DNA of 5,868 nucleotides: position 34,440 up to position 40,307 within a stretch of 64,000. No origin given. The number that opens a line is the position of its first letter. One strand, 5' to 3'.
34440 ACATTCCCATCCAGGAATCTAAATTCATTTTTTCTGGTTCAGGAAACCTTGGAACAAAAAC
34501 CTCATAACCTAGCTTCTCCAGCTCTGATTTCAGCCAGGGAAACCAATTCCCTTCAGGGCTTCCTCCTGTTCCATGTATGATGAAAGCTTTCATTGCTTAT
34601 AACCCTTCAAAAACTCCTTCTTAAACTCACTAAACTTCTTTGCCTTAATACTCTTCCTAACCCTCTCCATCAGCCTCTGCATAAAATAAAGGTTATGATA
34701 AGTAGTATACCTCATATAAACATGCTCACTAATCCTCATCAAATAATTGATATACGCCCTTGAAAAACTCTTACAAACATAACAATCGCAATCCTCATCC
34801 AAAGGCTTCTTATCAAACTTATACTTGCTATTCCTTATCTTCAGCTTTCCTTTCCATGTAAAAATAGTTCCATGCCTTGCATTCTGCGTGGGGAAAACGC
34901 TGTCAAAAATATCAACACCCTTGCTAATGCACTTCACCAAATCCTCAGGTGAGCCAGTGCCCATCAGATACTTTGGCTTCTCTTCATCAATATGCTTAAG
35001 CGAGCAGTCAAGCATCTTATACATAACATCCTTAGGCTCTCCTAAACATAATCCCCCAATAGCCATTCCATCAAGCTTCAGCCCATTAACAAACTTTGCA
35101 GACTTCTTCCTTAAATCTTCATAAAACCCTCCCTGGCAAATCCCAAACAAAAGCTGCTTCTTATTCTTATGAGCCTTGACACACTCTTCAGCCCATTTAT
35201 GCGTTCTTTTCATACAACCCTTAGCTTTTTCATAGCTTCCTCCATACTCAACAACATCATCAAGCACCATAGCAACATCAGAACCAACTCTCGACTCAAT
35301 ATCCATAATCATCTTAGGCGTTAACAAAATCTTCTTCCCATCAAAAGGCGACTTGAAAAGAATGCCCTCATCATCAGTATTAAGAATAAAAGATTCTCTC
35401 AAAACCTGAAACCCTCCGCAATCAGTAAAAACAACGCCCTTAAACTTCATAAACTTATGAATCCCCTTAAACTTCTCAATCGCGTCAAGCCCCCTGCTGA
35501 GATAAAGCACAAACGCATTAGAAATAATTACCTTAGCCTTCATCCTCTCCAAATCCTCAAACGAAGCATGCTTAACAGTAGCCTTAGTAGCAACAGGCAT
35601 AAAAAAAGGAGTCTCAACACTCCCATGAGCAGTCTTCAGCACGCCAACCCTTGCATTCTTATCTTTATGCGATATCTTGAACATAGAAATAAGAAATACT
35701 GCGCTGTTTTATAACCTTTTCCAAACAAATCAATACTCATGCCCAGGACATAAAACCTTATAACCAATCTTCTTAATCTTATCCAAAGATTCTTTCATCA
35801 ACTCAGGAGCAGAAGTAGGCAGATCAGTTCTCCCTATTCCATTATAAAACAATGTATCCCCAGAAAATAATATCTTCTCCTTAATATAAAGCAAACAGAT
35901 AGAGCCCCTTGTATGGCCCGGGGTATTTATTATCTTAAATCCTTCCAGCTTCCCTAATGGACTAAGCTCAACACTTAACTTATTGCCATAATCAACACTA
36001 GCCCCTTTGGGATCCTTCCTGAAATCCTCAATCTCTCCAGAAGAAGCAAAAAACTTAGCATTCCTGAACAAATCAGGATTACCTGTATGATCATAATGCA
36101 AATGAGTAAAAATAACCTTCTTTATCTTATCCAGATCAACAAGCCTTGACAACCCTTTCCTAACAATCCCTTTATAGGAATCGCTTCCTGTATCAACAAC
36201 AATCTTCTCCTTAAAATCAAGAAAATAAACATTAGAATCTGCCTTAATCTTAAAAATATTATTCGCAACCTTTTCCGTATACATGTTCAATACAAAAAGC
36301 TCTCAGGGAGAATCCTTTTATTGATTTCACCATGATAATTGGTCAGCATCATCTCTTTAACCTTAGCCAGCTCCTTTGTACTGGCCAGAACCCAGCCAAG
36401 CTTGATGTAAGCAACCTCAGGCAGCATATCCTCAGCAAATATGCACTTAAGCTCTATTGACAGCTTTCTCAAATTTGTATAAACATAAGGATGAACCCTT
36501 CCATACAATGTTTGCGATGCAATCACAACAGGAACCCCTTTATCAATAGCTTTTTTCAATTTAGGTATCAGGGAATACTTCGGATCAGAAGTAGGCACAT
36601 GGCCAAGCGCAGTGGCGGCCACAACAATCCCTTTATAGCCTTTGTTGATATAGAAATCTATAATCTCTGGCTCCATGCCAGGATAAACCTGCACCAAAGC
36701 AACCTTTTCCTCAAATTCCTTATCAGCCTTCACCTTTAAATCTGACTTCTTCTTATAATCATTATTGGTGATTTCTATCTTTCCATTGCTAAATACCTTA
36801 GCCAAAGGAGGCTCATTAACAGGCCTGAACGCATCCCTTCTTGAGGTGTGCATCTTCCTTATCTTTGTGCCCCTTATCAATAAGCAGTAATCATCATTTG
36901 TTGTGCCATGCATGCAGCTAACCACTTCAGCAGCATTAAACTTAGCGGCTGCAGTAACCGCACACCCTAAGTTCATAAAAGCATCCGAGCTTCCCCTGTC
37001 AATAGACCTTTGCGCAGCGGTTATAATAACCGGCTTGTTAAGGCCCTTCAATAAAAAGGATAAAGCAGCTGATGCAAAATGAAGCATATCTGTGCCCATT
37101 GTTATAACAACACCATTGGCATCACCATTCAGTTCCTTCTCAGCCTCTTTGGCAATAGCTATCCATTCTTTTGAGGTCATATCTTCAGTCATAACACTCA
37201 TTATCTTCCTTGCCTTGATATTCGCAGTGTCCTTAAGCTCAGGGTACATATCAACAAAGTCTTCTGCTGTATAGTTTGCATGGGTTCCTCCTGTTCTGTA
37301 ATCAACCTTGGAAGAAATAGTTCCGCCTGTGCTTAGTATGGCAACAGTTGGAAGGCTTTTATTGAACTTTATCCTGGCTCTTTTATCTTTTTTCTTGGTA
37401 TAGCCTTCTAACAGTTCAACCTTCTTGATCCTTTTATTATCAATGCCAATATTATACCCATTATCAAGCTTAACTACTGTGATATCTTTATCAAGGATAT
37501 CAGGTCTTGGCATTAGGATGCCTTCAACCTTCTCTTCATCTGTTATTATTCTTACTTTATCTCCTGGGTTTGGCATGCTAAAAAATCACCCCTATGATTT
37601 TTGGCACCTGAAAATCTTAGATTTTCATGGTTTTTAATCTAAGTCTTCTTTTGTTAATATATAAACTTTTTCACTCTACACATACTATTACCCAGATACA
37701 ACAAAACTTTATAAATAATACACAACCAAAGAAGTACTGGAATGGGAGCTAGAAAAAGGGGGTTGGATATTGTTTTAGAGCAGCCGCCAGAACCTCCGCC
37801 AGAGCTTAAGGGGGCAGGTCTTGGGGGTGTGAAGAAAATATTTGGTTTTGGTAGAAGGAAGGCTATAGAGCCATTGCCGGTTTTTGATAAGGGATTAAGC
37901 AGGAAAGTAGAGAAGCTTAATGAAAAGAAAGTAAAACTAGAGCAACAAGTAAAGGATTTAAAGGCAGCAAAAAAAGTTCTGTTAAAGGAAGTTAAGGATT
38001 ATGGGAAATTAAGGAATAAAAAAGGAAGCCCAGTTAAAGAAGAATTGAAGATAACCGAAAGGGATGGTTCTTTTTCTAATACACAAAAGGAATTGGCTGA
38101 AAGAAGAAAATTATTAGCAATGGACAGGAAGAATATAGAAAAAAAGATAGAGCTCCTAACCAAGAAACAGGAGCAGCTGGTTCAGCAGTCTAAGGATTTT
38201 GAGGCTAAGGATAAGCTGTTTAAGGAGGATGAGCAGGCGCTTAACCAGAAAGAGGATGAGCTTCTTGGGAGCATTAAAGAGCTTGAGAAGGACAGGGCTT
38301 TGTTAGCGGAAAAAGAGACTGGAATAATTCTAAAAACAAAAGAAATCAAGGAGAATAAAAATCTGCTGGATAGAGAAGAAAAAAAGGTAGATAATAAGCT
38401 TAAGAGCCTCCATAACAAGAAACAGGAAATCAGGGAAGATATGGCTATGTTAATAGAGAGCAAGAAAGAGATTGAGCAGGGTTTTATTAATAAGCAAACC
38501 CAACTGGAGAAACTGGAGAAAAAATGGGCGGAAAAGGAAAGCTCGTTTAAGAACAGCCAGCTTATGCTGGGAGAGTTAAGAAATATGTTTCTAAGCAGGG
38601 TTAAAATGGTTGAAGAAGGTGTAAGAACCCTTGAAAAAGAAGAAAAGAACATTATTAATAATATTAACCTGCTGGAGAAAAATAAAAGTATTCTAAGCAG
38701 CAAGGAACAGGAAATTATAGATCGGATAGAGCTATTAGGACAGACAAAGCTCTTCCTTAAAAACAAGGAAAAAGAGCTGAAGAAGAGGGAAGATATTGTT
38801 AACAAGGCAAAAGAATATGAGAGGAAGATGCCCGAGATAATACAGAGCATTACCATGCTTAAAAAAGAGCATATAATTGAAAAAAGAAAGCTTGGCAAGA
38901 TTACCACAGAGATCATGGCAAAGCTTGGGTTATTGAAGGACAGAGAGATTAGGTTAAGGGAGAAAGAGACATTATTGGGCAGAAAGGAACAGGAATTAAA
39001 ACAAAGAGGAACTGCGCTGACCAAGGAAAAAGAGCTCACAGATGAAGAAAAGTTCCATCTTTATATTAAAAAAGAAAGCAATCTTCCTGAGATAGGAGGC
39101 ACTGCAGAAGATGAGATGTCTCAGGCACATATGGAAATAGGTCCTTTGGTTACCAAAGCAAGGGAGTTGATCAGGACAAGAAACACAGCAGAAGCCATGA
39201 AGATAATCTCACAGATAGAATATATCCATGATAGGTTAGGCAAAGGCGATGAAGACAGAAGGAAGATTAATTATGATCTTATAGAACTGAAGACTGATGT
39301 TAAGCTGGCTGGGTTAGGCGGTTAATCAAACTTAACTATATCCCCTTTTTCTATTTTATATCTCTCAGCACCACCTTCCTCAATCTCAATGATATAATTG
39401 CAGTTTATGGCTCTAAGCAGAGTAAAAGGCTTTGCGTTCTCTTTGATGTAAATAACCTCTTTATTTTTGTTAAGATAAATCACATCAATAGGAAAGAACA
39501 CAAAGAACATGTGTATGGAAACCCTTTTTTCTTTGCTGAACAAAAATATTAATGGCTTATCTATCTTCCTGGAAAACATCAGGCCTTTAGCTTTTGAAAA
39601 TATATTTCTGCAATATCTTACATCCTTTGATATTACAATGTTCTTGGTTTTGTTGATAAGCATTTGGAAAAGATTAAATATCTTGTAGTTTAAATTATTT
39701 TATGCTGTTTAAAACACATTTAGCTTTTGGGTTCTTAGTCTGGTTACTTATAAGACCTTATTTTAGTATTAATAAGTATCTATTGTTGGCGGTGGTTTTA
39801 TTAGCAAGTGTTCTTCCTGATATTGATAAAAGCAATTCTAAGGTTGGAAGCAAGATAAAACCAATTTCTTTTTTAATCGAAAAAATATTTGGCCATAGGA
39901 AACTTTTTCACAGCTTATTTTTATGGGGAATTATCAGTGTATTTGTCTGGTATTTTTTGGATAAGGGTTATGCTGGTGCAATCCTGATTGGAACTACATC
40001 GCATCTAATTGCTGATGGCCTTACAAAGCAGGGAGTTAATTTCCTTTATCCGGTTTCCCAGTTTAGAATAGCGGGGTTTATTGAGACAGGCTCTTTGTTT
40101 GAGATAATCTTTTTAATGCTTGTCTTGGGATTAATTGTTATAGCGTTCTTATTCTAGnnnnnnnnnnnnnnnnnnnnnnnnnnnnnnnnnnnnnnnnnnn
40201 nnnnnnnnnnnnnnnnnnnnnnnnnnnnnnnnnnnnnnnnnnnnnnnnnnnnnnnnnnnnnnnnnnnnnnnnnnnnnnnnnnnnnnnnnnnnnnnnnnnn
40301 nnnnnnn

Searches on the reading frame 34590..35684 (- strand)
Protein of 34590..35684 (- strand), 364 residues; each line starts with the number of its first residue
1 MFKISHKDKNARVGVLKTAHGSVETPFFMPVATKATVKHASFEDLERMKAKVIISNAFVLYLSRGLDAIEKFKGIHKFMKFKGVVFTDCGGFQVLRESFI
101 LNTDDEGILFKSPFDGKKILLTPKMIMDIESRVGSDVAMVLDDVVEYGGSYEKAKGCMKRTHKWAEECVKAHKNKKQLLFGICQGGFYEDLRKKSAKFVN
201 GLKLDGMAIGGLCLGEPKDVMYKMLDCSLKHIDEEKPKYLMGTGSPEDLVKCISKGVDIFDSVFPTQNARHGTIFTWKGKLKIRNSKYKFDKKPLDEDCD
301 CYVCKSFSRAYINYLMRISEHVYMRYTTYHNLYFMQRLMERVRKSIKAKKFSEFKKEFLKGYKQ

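Call 54: search_protein_families(library=pfam, proteins=[window:34590-35684:-], max_evalue=0.001)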
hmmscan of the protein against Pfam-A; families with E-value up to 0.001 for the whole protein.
window:34590-35684:- (364 aa): 1 family
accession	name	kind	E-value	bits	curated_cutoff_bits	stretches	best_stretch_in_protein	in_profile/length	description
PF01702.25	TGT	-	1.2e-137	459.2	26.3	1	10-363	2-356/357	Queuine tRNA-ribosyltransferase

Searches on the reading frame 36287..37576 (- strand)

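Call 32: search_protein_families(library=pfam, proteins=[window:36287-37576:-], max_evalue=0.001)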
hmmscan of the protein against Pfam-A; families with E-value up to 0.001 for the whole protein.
window:36287-37576:- (429 aa): 3 families
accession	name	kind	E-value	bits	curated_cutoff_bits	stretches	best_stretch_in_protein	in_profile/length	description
PF00710.25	Asparaginase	-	1.6e-53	181.6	22.5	1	78-272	2-190/193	Asparaginase, N-terminal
PF17763.6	Asparaginase_C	-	4.8e-30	104.3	34.6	1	291-410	1-114/114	Glutaminase/Asparaginase C-terminal domain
PF18195.6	GatD_N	-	1.3e-18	66.5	25.7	1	3-56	2-54/54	GatD N-terminal domain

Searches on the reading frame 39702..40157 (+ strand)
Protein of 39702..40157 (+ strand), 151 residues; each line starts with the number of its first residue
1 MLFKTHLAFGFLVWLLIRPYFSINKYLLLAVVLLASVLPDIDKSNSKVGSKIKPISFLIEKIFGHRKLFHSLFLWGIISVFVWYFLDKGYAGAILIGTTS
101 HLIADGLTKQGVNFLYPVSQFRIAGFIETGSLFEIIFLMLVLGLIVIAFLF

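Call 54: search_protein_families(library=pfam, proteins=[window:39702-40157:+], max_evalue=0.001)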
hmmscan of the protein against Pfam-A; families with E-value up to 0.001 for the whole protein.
window:39702-40157:+ (151 aa): 1 family
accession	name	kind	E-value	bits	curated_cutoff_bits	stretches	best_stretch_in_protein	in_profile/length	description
PF04307.19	YdjM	-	1.7e-26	93.2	29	1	1-139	1-143/176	YdjM inner membrane protein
